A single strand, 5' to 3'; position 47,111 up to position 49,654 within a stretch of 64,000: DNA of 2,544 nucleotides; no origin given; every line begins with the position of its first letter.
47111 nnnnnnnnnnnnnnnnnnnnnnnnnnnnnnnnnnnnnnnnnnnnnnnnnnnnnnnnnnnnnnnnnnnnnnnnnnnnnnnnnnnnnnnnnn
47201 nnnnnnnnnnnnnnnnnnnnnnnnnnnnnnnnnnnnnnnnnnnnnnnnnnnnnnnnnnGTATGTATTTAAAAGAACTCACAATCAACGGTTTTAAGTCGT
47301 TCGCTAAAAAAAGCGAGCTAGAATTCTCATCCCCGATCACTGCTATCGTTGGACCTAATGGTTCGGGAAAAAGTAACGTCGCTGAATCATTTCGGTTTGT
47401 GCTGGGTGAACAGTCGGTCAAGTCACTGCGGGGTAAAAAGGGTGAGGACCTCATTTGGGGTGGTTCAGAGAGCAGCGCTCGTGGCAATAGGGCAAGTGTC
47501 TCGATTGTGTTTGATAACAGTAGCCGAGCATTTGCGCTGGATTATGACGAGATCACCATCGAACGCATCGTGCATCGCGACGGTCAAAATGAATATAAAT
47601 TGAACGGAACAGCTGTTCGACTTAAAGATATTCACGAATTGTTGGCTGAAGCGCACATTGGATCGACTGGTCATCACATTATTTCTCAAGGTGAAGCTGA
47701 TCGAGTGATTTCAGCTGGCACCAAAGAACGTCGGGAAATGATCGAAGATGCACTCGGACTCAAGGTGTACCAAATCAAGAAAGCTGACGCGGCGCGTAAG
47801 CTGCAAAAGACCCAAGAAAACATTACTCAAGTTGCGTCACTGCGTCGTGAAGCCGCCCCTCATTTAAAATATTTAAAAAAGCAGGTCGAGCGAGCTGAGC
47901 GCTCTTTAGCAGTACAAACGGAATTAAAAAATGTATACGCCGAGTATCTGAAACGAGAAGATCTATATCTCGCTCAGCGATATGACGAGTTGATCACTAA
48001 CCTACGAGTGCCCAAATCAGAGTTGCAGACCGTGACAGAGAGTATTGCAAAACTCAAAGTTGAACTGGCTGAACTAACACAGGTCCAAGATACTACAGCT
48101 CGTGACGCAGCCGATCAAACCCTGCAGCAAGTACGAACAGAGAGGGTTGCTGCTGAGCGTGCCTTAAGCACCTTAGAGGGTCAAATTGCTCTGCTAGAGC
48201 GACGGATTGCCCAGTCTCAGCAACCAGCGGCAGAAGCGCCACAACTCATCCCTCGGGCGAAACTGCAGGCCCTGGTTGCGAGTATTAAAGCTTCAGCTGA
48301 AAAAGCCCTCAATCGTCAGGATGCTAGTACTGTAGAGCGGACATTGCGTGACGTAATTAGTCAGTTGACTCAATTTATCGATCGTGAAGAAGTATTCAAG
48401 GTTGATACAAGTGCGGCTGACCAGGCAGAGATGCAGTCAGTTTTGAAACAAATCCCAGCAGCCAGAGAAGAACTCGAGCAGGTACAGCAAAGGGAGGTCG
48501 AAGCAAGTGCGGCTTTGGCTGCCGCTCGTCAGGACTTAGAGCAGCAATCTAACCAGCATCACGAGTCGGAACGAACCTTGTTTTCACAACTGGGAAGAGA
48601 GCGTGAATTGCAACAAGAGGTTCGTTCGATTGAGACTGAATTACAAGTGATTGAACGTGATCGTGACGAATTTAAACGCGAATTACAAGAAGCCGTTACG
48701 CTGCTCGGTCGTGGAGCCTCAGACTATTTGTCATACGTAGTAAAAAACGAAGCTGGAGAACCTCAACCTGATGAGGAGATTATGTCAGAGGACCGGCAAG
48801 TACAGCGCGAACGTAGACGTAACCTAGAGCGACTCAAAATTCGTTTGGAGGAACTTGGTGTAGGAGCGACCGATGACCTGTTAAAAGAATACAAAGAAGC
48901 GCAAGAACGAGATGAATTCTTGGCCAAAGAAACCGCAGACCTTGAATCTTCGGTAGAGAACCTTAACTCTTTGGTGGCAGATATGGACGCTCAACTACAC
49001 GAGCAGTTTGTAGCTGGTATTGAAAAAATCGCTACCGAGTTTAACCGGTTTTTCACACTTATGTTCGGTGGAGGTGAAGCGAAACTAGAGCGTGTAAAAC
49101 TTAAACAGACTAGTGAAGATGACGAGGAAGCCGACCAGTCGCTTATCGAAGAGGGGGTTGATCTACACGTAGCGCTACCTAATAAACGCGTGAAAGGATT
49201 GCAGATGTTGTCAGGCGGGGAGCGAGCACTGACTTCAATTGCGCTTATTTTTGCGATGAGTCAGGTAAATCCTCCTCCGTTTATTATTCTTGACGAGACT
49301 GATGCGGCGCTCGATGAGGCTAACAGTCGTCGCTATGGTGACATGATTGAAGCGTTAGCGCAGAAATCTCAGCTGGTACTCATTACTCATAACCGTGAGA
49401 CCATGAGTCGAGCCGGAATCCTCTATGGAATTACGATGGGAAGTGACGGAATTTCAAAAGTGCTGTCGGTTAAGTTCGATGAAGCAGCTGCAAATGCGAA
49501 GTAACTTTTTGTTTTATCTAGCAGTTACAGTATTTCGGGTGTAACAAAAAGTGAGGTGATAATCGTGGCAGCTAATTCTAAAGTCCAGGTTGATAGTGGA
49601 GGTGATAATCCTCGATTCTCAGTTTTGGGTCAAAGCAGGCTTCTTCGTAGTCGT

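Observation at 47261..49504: SMC-type ATPase of only 747 aa with no recognisable hinge or zinc hook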

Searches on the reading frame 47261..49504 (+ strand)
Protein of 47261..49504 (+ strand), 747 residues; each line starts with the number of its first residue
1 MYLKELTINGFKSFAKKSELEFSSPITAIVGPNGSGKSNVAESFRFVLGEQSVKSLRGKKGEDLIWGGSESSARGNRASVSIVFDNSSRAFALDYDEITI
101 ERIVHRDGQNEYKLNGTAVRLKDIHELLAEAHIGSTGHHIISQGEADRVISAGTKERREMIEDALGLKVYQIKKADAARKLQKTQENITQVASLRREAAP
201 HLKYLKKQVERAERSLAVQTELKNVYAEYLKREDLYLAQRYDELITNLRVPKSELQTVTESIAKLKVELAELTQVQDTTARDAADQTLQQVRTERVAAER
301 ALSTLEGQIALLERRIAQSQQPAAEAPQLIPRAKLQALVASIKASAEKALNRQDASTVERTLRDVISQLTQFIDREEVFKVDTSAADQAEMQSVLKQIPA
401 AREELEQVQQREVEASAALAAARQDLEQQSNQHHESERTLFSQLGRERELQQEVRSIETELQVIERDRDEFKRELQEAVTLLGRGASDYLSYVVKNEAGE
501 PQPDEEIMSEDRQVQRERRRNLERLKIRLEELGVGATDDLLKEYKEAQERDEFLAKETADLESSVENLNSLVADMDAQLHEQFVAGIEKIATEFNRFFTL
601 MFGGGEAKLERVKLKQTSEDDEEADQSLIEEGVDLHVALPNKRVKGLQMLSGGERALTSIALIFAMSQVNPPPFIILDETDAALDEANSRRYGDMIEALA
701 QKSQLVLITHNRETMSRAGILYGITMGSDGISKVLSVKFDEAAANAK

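Call 3: search_protein_families(library=pfam, proteins=[window:47261-49504:+], max_evalue=1)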
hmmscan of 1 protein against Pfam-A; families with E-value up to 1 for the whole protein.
window:47261-49504:+ (747 aa): 10 families
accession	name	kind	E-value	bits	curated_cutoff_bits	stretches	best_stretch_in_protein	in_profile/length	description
PF02463.25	SMC_N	-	2.1e-67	227.2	40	1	2-732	1-219/220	RecF/RecN/SMC N terminal domain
PF13175.12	AAA_15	-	8.4e-12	45.8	32.1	1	1-264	1-185/374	AAA ATPase domain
PF13476.12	AAA_23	-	3.6e-11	44.5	27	1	5-193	1-191/201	AAA domain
PF13304.12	AAA_21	-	1.4e-10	42.2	27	2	26-85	1-63/304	AAA domain, putative AbiEii toxin, Type IV TA system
PF00005.33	ABC_tran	-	2.3e-05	25.4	25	1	26-149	13-117/137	ABC transporter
PF13555.12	AAA_29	-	0.0099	16.1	27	1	11-46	9-44/61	P-loop containing region of AAA domain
PF13558.12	SbcC_Walker_B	-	0.014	16.1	27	1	645-696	28-88/90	SbcC/RAD50-like, Walker B motif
PF15525.12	DUF4652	-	0.016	15.4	23.3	1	684-738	100-154/194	Domain of unknown function (DUF4652)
PF00004.35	AAA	-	0.068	14.1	21.2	0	659-697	45-86/131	ATPase family associated with various cellular activities (AAA)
PF13401.12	AAA_22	-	0.23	12.2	27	0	25-76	6-33/130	AAA domain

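Call 4: search_protein_families(library=ncbifam, proteins=[window:47261-49504:+], max_evalue=1)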
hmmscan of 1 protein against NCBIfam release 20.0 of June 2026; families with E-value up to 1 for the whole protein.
window:47261-49504:+ (747 aa): 74 families (the best 25 are shown)
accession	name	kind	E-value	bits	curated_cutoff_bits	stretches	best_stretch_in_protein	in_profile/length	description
TIGR02168.1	SMC_prok_B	equivalog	6.6e-163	544.1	567.35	2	2-325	1-320/1181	chromosome segregation protein SMC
TIGR02169.1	SMC_prok_A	equivalog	5e-96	322.6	729.4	2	2-475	1-465/1165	chromosome segregation protein SMC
NF003034.1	PRK03918.1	equivalog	2.9e-18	65.3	700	3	1-167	1-157/878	DNA double-strand break repair ATPase Rad50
NF045487.1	ASRP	equivalog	3.8e-14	52.2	300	2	240-709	150-589/593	archaea-specific SMC-related protein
NF041034.1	Rad50_Sulf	equivalog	7.6e-14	50.5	1000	3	1-89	1-78/872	DNA double-strand break repair ATPase Rad50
NF045780.1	TrlF_fam_ATP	equivalog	1e-11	44.4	350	2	5-358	292-624/944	TrlF family AAA-like ATPase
TIGR04520.1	ECF_ATPase_1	equivalog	2.3e-11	43.6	315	2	637-719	124-204/269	energy-coupling factor transporter ATPase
NF002572.0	PRK02224.1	equivalog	7.8e-11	41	1087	1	1-460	1-441/888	DNA double-strand break repair ATPase Rad50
TIGR01166.1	cbiO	subfamily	4.1e-10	39.4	211.8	2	637-711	115-186/190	cobalt ABC transporter, ATP-binding protein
TIGR00634.1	recN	equivalog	8e-10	38.3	407.85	2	3-129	2-126/563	DNA repair protein RecN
TIGR00972.1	3a0107s01c2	equivalog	1.1e-09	38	343.2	2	613-717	110-208/248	phosphate ABC transporter ATP-binding protein PstB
TIGR00611.2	recf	equivalog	1.4e-09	37.6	172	2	3-163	1-140/339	DNA replication/repair protein RecF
TIGR04521.1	ECF_ATPase_2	equivalog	3.4e-09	36.2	330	1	648-716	143-209/279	energy-coupling factor transporter ATPase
TIGR01978.1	sufC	equivalog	6.3e-08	32.3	212.8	2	650-714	145-206/243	Fe-S cluster assembly ATPase SufC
NF007601.2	PRK10247.1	equivalog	1.5e-07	31.2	292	1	637-718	118-198/204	iron efflux ABC transporter ATP-binding subunit FetA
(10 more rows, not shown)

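Call 5: search_solved_structures(query=window:47261-49504:+, max_evalue=0.01, show_alignments=2)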
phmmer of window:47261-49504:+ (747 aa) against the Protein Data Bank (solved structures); distinct sequences matched with E-value up to 0.01: 119 (the best 60 are shown).
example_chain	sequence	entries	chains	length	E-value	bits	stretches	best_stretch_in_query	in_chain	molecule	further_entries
5xg3_A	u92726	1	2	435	6e-90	305.9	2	1-213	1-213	Chromosome partition protein Smc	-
3zgx_A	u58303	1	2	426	4.1e-89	303.2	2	1-212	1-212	CHROMOSOME PARTITION PROTEIN SMC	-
5h68_A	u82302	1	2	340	3.7e-77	263.7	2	1-167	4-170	Chromosome partition protein Smc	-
5xei_A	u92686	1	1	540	5.2e-63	216.9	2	2-273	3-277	Chromosome partition protein Smc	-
5xns_A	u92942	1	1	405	3.2e-62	214.3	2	2-197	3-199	Chromosome partition protein Smc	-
1e69_A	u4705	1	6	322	1.6e-60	208.8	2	1-158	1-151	CHROMOSOME SEGREGATION SMC PROTEIN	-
4i99_A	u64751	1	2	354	7.8e-58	199.8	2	2-188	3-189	Chromosome partition protein Smc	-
5h66_A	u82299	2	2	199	1.3e-48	169.4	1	1-197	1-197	Chromosome partition protein Smc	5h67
9f5w_A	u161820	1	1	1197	2.4e-40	142.1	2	1-509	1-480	Structural maintenance of chromosomes protein 2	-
5h66_B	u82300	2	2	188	1.7e-36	129.3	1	550-742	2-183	Chromosome partition protein Smc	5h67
8roj_A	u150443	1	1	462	1.9e-35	125.9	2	1-210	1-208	Structural maintenance of chromosomes protein 3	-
1xew_X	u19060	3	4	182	2.8e-35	125.3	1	2-177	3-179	SMC protein | Chromosome segregation protein smc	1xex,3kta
8p0a_B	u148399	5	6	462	4.4e-35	124.7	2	1-210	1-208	Structural maintenance of chromosomes protein 3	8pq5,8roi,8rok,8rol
8roh_A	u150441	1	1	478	6.3e-35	124.2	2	1-208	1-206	Structural maintenance of chromosomes protein 3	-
6qj0_A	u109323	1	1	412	9e-35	123.7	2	3-208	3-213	Structural maintenance of chromosomes protein,Structural maintenance of chromosomes protei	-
6yvu_A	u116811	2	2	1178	2.7e-29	105.6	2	2-372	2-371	Structural maintenance of chromosomes protein 2,Structural maintenance of chromosomes prot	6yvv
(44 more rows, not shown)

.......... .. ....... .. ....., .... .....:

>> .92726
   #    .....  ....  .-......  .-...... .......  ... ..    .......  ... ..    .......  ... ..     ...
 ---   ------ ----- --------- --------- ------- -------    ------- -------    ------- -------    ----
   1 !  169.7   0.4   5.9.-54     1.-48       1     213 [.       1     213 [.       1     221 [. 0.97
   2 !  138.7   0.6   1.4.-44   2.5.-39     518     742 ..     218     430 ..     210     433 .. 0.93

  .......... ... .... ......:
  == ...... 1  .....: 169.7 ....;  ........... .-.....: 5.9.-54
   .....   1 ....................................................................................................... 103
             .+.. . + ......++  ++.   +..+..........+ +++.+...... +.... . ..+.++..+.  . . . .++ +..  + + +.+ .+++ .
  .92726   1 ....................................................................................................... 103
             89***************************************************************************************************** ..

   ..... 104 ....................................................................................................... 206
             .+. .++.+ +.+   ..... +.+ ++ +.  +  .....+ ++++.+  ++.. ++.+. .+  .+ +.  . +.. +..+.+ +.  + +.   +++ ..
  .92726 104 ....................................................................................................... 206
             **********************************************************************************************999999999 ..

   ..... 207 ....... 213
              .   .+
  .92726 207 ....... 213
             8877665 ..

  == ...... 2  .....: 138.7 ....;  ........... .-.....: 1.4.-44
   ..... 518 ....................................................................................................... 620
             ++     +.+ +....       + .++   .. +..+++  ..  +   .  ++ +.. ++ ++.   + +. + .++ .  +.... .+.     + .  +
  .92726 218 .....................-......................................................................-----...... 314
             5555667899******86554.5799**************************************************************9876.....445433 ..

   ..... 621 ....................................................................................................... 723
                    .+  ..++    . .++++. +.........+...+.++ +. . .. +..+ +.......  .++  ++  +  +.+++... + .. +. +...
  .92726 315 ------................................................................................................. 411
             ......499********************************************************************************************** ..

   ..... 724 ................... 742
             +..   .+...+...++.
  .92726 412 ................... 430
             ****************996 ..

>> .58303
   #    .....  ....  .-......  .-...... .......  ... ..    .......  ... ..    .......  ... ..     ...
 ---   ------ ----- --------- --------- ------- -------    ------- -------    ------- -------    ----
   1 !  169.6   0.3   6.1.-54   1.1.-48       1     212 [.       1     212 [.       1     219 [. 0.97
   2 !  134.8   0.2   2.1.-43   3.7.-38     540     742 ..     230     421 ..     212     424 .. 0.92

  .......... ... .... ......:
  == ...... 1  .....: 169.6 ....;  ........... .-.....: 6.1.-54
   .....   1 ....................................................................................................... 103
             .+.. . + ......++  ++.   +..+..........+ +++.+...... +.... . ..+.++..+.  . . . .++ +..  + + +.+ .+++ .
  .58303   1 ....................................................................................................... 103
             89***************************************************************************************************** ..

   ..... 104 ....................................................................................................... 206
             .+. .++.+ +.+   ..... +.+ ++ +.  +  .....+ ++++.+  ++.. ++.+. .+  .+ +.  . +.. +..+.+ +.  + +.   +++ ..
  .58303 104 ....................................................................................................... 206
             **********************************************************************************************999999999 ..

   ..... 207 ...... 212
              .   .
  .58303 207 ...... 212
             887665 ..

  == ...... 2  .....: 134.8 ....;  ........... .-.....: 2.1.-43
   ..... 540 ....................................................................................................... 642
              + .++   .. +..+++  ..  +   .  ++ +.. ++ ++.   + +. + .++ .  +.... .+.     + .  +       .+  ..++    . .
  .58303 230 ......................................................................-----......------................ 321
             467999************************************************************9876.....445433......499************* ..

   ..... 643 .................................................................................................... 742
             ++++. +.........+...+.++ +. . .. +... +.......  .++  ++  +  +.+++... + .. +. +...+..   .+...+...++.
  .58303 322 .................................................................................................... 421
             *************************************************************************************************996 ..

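Call 6: find_homologous_proteins(query=window:47261-49504:+, max_evalue=1e-20)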
Query window:47261-49504:+ (747 aa): 7998 proteins with E <= 1e-20 among 8000 candidates; the best 120 are listed.
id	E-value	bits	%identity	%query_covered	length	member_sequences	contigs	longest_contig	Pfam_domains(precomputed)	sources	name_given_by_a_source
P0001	0.0e+0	1557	100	100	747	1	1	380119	PF00005.34,PF13175.13,PF13476.13,PF02463.26,PF13304.13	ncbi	-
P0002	0.0e+0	1371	88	100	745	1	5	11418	PF13175.13,PF13476.13,PF02463.26,PF13304.13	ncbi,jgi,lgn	ncbi:MAG: chromosome segregation ATPase [Candidatus Paceibacteria bacterium]|jgi:chromosome segregat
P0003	0.0e+0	1370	88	100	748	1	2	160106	PF13175.13,PF13476.13,PF02463.26,PF13304.13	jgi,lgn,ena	-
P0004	0.0e+0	1337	85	100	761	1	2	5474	PF13175.13,PF13476.13,PF02463.26,PF13304.13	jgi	jgi:chromosome segregation protein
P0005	0.0e+0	1329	85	100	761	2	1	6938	PF13175.13,PF13476.13,PF02463.26,PF13304.13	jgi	jgi:chromosome segregation ATPase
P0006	0.0e+0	1296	83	100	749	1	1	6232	PF13175.13,PF13476.13,PF02463.26,PF13304.13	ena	-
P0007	0.0e+0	1283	82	100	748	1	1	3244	PF13175.13,PF13476.13,PF02463.26,PF13304.13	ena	-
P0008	0.0e+0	1282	83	100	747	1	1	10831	PF00005.34,PF13175.13,PF13476.13,PF02463.26,PF13304.13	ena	-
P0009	0.0e+0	1280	82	100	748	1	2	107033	PF13175.13,PF13476.13,PF02463.26,PF13304.13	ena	-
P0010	0.0e+0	1265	81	100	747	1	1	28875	PF00005.34,PF13175.13,PF13476.13,PF02463.26,PF13304.13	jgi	jgi:chromosome segregation protein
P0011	0.0e+0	1262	80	100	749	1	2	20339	PF00005.34,PF13175.13,PF13476.13,PF02463.26,PF13304.13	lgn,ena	-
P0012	0.0e+0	1261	81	100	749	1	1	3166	PF13175.13,PF13476.13,PF02463.26,PF13304.13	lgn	-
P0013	0.0e+0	1250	80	100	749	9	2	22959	PF00005.34,PF13175.13,PF13476.13,PF02463.26,PF13304.13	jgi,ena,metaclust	metaclust:\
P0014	0.0e+0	1232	79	100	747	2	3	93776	PF00005.34,PF13175.13,PF13476.13,PF02463.26,PF13304.13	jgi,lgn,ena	-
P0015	0.0e+0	1139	74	100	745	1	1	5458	PF00005.34,PF13175.13,PF13476.13,PF02463.26,PF13304.13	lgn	-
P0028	0.0e+0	1045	67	100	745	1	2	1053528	PF13175.13,PF13476.13,PF02463.26,PF13304.13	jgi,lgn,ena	-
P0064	1.8e-289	980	64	100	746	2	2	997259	PF00005.34,PF13175.13,PF13476.13,PF02463.26,PF13304.13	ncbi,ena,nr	ncbi:AAA family ATPase [Candidatus Nomurabacteria bacterium]|nr:AAA family ATPase [Candidatus Kaiser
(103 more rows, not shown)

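Call 8: find_encoding_contigs(protein=window:47261-49504:+, flank=10000, max_places=3)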
Protein window:47261-49504:+ (747 aa): no gene with exactly this product is on record in the collection.
